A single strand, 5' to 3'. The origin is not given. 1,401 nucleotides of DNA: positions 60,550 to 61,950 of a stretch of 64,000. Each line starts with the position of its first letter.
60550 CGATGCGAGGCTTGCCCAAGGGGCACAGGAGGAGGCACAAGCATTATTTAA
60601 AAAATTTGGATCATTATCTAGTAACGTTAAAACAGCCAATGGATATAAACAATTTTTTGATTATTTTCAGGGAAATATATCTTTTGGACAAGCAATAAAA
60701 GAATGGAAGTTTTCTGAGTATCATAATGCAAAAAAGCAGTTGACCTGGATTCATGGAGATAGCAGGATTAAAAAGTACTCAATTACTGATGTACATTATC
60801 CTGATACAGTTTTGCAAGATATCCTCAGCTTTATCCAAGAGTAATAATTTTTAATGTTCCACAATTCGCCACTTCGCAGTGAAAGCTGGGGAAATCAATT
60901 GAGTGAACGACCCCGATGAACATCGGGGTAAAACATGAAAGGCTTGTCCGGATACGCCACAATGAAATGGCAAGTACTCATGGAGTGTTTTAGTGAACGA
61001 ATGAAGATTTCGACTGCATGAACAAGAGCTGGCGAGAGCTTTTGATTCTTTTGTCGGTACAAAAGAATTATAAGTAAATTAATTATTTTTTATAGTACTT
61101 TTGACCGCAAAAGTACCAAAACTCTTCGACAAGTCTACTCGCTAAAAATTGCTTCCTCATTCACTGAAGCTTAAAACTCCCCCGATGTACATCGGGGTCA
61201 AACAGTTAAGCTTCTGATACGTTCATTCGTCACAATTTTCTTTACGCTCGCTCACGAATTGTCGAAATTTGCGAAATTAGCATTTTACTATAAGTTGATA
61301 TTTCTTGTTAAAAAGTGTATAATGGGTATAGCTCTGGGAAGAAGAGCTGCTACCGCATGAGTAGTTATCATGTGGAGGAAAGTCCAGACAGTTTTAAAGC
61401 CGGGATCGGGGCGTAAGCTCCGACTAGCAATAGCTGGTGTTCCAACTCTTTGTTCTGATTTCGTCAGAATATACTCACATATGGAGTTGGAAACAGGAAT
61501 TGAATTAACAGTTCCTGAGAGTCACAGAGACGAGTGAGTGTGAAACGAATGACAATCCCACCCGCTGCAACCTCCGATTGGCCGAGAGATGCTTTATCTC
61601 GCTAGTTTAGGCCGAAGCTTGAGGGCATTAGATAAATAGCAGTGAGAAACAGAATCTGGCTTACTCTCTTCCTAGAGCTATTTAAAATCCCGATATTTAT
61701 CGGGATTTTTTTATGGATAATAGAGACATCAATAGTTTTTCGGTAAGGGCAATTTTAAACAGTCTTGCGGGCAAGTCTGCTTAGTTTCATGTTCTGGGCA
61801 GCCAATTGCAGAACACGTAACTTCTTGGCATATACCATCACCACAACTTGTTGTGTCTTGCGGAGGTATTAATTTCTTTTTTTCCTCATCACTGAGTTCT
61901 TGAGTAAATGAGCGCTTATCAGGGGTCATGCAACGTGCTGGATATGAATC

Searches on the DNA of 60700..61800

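Call 88: search_rna_families(source=window, start=60700, end=61800, threshold=evalue, max_evalue=1)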
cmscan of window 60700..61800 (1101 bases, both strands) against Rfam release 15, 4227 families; matches with E-value up to 1: 11.
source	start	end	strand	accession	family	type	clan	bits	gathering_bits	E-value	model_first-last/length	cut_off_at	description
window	61334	61679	+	RF00010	RNaseP_bact_a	Gene; ribozyme;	CL00002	57.5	100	9.9e-17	1-367/367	no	Bacterial RNase P class A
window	61034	61126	+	RF03598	MIR6024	Gene; miRNA;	-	24.1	72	0.03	1-99/99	no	MIR6024 microRNA precursor family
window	61034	61127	-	RF03483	MIR319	Gene; miRNA;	-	23.4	54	0.031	1-92/92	no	MIR319 microRNA precursor family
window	61033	61127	+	RF04111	MIR6274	Gene; miRNA;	-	23.1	80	0.12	1-107/107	no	MIR6274 microRNA precursor family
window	61658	61741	+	RF01770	rimP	Cis-reg; leader;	-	22.6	47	0.53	1-102/102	no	Gammaprotebacteria rimP leader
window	61036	61122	+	RF00821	mir-249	Gene; miRNA;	-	21.5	70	0.068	1-97/97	no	mir-249 microRNA precursor family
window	61649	61712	+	RF02891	AgrB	Gene; antisense;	-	21.1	40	0.84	1-84/84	no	ArsR-gov region gene B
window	61655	61714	+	RF02837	anti-hemB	Gene; sRNA;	-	20.1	49.5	0.054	1-81/81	no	Burkholderia RNA 7 (anti-hemB)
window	61034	61126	+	RF03483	MIR319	Gene; miRNA;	-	19.6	54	0.38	1-92/92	no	MIR319 microRNA precursor family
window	61430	61516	+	RF04121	mir-1289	Gene; miRNA;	-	19.5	66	0.67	1-91/91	no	mir-1289 microRNA precursor family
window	61657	61713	+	RF02278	Betaproteobacteria_toxic_sRNA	Gene; sRNA;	-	19.4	50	0.38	1-64/64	no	Betaproteobacteria toxic small RNA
